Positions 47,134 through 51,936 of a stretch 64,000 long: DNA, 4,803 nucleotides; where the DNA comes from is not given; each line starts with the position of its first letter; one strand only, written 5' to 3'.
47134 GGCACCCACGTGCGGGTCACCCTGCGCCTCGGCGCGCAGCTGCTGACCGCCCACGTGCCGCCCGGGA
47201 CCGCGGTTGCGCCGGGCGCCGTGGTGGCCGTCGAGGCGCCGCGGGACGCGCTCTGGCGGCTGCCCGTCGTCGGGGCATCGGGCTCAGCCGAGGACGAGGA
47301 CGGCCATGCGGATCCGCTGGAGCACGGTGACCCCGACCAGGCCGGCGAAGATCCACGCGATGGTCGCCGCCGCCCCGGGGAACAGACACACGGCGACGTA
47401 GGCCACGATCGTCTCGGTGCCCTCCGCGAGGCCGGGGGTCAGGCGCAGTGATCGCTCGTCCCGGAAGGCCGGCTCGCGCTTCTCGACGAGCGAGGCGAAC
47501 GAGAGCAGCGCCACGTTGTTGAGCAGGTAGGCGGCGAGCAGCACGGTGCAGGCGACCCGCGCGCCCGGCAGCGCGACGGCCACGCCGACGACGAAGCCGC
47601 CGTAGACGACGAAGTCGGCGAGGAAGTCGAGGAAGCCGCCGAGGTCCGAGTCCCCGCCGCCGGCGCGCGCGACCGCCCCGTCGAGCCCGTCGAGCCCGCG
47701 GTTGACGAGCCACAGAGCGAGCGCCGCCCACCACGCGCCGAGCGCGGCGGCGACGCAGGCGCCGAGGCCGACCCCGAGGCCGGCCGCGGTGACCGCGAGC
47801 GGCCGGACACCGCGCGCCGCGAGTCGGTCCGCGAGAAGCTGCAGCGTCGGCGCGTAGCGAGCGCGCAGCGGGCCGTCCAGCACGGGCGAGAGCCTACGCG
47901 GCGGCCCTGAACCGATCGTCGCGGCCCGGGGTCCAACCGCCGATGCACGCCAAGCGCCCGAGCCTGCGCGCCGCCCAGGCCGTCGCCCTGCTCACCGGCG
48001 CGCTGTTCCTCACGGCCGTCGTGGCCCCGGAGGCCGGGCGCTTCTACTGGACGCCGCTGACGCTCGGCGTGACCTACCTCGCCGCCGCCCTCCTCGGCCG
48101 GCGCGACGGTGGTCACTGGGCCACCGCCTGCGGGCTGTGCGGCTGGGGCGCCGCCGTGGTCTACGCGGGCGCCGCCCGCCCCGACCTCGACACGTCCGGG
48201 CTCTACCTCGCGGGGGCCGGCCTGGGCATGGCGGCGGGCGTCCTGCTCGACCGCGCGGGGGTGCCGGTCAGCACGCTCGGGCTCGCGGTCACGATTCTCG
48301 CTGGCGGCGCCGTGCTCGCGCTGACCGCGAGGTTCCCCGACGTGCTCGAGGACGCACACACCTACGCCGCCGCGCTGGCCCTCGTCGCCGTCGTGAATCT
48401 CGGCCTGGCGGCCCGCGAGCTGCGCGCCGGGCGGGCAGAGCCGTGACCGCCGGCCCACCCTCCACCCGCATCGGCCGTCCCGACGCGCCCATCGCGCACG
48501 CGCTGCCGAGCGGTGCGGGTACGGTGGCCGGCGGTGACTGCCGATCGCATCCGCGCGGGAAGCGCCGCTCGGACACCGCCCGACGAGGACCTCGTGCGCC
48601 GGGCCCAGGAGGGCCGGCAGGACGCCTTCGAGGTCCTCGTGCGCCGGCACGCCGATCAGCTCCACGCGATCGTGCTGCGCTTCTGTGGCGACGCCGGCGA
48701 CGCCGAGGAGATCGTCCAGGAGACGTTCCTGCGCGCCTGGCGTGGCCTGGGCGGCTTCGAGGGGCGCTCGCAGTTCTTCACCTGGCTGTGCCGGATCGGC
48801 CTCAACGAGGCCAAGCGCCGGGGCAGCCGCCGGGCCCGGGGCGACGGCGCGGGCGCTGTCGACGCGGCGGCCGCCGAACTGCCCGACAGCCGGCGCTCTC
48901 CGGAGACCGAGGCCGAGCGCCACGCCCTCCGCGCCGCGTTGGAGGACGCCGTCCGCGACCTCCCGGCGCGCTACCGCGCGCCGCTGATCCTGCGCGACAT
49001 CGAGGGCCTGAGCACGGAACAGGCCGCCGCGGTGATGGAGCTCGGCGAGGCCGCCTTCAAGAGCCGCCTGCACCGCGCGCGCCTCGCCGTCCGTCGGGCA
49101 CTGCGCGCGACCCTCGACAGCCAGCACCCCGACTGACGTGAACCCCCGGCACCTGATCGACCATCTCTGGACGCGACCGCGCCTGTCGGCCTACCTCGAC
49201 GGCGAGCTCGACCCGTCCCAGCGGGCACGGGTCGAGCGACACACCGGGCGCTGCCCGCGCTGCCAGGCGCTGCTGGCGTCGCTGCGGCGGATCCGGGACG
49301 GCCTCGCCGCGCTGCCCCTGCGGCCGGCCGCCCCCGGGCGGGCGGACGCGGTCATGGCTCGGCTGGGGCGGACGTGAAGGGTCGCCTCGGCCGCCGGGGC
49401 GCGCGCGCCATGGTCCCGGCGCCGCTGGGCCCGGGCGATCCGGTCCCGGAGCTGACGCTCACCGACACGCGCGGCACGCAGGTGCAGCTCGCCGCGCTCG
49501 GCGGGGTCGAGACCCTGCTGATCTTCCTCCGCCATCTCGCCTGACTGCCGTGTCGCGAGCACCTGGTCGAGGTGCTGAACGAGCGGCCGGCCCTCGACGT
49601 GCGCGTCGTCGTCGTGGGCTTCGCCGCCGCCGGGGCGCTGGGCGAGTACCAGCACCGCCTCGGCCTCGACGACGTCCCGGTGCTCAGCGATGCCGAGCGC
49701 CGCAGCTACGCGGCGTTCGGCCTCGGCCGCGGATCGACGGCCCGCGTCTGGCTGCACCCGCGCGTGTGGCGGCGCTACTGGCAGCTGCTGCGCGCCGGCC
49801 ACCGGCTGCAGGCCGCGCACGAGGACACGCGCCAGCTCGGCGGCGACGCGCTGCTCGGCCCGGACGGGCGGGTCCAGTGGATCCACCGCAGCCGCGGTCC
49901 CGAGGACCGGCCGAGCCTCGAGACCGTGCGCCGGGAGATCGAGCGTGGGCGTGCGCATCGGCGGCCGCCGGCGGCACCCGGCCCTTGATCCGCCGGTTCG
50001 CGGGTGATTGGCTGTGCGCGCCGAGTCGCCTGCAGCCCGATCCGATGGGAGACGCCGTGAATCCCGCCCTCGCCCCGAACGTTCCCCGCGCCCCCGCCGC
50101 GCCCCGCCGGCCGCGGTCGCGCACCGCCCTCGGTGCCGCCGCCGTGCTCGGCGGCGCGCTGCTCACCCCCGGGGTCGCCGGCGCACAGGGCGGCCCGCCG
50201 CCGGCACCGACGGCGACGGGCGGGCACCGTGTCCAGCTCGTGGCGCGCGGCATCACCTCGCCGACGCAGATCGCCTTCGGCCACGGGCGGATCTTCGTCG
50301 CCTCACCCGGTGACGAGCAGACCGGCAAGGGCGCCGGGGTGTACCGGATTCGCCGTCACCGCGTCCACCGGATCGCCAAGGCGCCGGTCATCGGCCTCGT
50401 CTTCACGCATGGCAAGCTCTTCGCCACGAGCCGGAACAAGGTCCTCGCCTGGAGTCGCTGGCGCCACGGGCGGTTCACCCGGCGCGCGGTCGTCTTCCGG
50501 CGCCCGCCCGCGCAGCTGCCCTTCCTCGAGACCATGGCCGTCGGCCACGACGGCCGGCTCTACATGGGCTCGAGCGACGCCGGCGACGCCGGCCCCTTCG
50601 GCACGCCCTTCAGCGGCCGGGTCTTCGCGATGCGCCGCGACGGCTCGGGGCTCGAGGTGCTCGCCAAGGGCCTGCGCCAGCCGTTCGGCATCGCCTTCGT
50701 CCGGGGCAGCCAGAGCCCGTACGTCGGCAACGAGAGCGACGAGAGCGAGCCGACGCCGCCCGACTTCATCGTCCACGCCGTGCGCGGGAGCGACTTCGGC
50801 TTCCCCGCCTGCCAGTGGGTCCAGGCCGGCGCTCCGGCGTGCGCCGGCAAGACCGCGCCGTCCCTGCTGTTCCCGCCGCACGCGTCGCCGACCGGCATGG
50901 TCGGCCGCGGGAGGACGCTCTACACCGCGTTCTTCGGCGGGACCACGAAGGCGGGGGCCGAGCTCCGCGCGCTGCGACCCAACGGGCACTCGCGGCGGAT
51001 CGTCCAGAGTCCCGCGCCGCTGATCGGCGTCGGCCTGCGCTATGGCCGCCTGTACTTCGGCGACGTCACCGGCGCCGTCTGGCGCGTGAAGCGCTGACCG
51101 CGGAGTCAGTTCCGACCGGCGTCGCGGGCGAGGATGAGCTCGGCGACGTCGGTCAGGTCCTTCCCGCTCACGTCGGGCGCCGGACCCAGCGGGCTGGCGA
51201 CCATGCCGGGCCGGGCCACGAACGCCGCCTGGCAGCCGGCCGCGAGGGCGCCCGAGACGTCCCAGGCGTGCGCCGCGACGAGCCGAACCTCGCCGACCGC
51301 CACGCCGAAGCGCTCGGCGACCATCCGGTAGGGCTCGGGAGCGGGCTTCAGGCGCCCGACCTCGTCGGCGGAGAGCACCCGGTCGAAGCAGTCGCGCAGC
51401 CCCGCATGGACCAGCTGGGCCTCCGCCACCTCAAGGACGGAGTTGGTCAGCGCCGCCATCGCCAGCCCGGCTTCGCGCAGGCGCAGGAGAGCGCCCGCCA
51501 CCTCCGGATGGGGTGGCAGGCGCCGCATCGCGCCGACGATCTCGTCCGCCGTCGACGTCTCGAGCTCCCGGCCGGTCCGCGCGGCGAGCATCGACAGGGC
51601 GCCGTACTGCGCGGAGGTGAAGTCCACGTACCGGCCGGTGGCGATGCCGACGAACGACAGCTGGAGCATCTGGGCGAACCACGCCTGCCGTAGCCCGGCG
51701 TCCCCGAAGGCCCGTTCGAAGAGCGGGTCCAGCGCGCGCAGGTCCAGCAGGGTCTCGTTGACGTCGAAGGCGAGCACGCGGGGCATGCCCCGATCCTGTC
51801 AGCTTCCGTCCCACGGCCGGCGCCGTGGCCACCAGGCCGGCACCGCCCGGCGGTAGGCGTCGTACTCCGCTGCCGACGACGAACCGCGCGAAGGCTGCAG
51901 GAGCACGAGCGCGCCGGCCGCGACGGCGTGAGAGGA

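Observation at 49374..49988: In-frame TGA exactly at the first Cys of the CxxC motif of a peroxiredoxin-like gene, followed by a hairpin: selenoprotein candidate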

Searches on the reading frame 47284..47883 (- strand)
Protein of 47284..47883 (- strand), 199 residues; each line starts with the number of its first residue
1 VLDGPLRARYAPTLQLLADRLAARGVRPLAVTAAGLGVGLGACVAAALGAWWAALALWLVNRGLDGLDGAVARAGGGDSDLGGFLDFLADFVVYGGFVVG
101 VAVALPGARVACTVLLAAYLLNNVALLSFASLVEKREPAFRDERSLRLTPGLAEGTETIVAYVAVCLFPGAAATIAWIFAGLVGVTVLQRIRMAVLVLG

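Call 64: search_protein_families(library=pfam, proteins=[window:47284-47883:-], max_evalue=0.01)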
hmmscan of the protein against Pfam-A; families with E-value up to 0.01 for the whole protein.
window:47284-47883:- (199 aa): 1 family
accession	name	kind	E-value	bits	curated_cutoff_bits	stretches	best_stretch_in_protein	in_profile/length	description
PF01066.26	CDP-OH_P_transf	-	2e-08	35.2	22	1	40-175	15-142/152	CDP-alcohol phosphatidyltransferase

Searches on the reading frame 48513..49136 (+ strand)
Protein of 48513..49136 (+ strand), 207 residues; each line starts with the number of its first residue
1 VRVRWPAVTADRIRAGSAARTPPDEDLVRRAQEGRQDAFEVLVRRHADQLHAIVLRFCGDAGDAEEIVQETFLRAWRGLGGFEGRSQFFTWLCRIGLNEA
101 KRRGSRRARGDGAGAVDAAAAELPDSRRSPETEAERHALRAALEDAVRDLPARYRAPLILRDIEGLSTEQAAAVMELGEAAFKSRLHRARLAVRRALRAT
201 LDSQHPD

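Call 4: search_protein_families(library=pfam, proteins=[window:48513-49136:+], max_evalue=0.01)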
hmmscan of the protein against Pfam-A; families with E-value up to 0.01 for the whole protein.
window:48513-49136:+ (207 aa): 4 families
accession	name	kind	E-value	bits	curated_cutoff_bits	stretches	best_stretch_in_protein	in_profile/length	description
PF04542.20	Sigma70_r2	-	1.2e-16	60.7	24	1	42-109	1-70/71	Sigma-70 region 2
PF08281.18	Sigma70_r4_2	-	9.1e-14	51.3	25.7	1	141-192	2-53/54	Sigma-70, region 4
PF07638.17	Sigma70_ECF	-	2.6e-07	31.1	21.1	1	27-198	7-184/185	ECF sigma factor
PF04545.22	Sigma70_r4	-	4.1e-05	23.5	24.1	1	148-194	3-49/50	Sigma-70, region 4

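Call 5: search_protein_families(library=ncbifam, proteins=[window:48513-49136:+], max_evalue=0.01)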
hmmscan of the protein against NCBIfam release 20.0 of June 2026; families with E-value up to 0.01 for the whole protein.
window:48513-49136:+ (207 aa): 88 families (the best 25 are shown)
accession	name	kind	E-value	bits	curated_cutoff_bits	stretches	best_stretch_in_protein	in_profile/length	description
NF008888.0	PRK11922.1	equivalog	7.3e-45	153.4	204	1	17-205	10-204/231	RNA polymerase sigma factor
NF004113.0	PRK05602.1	equivalog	4.2e-38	131.1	208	1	18-202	26-206/211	RNA polymerase sigma factor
TIGR02939.1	RpoE_Sigma70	equivalog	8.7e-37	127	236.15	1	22-199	5-188/190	RNA polymerase sigma factor RpoE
NF009166.1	PRK12513.1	equivalog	1.3e-32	113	206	1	21-200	6-189/193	RNA polymerase sigma factor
NF006089.0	PRK08241.1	subfamily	4.8e-29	101.5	240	1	25-198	10-205/343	RNA polymerase subunit sigma-70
NF009171.0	PRK12518.1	equivalog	5e-29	101.5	208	1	21-198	11-185/191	RNA polymerase sigma factor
NF007225.0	PRK09643.1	equivalog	1.2e-28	100.2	190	1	19-200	9-185/204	RNA polymerase sigma factor SigM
NF009190.0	PRK12538.1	equivalog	1.8e-27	96.6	303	1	23-199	49-221/233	RNA polymerase sigma factor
NF007223.0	PRK09641.1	equivalog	2.3e-27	96.1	209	1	27-198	8-185/187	RNA polymerase sigma factor SigW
TIGR02937.1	sigma70-ECF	superfamily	1.7e-25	89.6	42.9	1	37-197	1-165/165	sigma-70 family RNA polymerase sigma factor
NF007229.0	PRK09647.1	equivalog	1.7e-24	86.4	265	1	34-201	41-206/220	RNA polymerase sigma factor SigE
TIGR02948.1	SigW_bacill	equivalog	1.1e-23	84.3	243.1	1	26-198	7-185/187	RNA polymerase sigma factor SigW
NF009168.0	PRK12515.1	subfamily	2.3e-23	82.7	236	1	18-199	3-181/189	RNA polymerase sigma factor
TIGR02983.1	SigE-fam_strep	subfamily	2.4e-23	82.8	141.55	1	34-198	3-159/162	SigE family RNA polymerase sigma factor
TIGR02960.1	SigX5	hypoth_equivalog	2.4e-23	82.8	264.75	1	36-197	4-190/322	RNA polymerase sigma-70 factor, TIGR02960 family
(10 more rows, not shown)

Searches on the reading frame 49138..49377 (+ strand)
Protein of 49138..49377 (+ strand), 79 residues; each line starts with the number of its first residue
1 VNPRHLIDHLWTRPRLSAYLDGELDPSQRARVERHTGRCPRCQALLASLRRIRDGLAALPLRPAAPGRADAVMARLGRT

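Call 4: search_protein_families(library=pfam, proteins=[window:49138-49377:+], max_evalue=0.01)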
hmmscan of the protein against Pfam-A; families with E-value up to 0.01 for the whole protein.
window:49138-49377:+ (79 aa): 1 family
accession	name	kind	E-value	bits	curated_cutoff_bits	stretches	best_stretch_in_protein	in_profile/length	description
PF13490.11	zf-HC2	-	2.2e-12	47.3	22.2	1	12-43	4-35/35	Putative zinc-finger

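Call 5: search_protein_families(library=ncbifam, proteins=[window:49138-49377:+], max_evalue=0.01)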
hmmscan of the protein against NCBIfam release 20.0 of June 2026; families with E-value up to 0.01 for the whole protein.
window:49138-49377:+ (79 aa): 6 families
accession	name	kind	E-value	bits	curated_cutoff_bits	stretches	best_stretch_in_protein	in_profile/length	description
NF052375.1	antisigma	equivalog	3.5e-08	33.7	100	1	16-79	2-65/217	anti-sigma factor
TIGR03988.1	antisig_RsrA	equivalog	2.9e-06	27.3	62.5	1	15-54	8-47/77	mycothiol system anti-sigma-R factor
NF052368.1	antisigmaE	subfamily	6.3e-05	22.7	50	1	16-49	11-44/48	anti-sigma factor family protein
TIGR02451.1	anti_sig_ChrR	subfamily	0.00047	20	124.5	1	14-76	6-69/216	ChrR family anti-sigma-E factor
NF010501.0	PRK13920.1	subfamily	0.00097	18.8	225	1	15-76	7-69/213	putative anti-sigmaE protein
NF041468.1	anti_sig_RseA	equivalog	0.0095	16.1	165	1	9-56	38-84/135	anti-sigma E factor RseA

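Call 10: find_encoding_contigs(protein=window:49138-49377:+, flank=10000, max_places=6)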
Protein window:49138-49377:+ (79 aa): 1 contig read that carries it; 1 place shown.
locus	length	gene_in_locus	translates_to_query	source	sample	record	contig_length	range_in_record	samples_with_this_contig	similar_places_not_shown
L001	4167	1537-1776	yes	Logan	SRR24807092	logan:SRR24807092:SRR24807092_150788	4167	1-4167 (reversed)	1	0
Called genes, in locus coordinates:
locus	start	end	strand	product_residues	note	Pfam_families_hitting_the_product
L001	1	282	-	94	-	?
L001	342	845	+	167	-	-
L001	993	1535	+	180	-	PF07638:Sigma70_ECF (weak), PF04542:Sigma70_r2, PF04545:Sigma70_r4 (faint), PF08281:Sigma70_r4_2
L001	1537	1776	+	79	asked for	PF13490:zf-HC2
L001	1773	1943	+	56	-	-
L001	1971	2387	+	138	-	PF13911:AhpC-TSA_2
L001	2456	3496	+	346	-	-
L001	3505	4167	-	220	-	?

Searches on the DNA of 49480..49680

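Call 70: search_rna_families(source=window, start=49480, end=49680, threshold=evalue, max_evalue=10)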
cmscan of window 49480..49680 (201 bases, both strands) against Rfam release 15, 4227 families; matches with E-value up to 10: 5.
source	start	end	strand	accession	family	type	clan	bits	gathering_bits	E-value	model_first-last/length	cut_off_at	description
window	49538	49620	+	RF04074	mir-1199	Gene; miRNA;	-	16.4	80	6.1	1-100/100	no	mir-1199 microRNA precursor family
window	49630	49680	-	RF03425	mir-1292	Gene; miRNA;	-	14.1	90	8.8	1-66/66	no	mir-1292 microRNA precursor family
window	49626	49665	+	RF03307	mir-1825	Gene; miRNA;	-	13.6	70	4.3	1-52/52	no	mir-1825 microRNA precursor family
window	49525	49581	+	RF01014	mir-1306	Gene; miRNA;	-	13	70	3.5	1-72/72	no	mir-1306 microRNA precursor family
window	49490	49505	+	RF02044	CDKN2B-AS_2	Gene; lncRNA;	-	10.1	50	7.4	31-46/46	no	CDKN2B antisense RNA 1 convserved region 2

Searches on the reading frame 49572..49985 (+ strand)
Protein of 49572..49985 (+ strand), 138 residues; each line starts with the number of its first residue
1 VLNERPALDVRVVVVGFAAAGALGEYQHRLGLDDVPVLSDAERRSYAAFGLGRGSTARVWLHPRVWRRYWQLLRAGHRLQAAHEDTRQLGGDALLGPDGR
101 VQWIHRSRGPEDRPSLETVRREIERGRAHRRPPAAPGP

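Call 79: search_protein_families(library=ncbifam, proteins=[window:49572-49985:+], max_evalue=0.001)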
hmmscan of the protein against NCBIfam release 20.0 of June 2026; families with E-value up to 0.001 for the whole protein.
window:49572-49985:+ (138 aa): 1 family
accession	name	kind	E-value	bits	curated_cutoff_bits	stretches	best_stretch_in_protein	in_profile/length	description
NF040769.1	SelL_rel_redox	subfamily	4.9e-26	91.4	120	1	6-121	55-171/173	SelL-related redox protein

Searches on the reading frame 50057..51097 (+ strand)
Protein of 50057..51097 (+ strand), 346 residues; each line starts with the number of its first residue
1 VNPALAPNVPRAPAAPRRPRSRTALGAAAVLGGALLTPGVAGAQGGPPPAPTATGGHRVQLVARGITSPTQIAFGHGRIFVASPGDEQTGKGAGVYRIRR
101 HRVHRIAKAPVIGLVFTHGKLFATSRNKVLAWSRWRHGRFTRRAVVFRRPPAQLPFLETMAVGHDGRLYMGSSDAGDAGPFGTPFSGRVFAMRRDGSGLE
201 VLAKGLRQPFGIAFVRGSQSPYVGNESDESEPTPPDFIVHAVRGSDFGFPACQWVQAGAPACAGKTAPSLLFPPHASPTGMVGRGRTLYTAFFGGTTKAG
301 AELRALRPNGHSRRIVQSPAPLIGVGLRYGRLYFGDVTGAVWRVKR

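Call 64: search_protein_families(library=pfam, proteins=[window:50057-51097:+], max_evalue=0.01)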
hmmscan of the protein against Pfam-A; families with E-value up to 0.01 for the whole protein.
window:50057-51097:+ (346 aa): 1 family
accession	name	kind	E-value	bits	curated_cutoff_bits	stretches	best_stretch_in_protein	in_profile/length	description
PF20067.5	SSL_N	-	0.00014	22.1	18.9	0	158-174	24-40/46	Strictosidine synthase-like, N-terminal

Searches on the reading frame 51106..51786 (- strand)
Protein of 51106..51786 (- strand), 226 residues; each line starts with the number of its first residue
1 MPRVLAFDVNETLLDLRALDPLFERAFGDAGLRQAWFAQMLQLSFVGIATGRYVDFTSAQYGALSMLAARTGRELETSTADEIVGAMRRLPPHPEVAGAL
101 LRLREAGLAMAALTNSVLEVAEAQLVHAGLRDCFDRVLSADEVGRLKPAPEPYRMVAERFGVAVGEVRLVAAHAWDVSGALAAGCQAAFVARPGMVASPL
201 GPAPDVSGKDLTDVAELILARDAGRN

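Call 64: search_protein_families(library=pfam, proteins=[window:51106-51786:-], max_evalue=0.01)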
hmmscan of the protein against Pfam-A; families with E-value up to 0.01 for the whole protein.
window:51106-51786:- (226 aa): 2 families
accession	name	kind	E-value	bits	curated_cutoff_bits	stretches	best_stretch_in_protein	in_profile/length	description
PF00702.32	Hydrolase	-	9.1e-19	69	26.4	1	3-184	2-191/191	haloacid dehalogenase-like hydrolase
PF13419.12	HAD_2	-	5.1e-13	50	23.8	1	88-190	76-178/178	Haloacid dehalogenase-like hydrolase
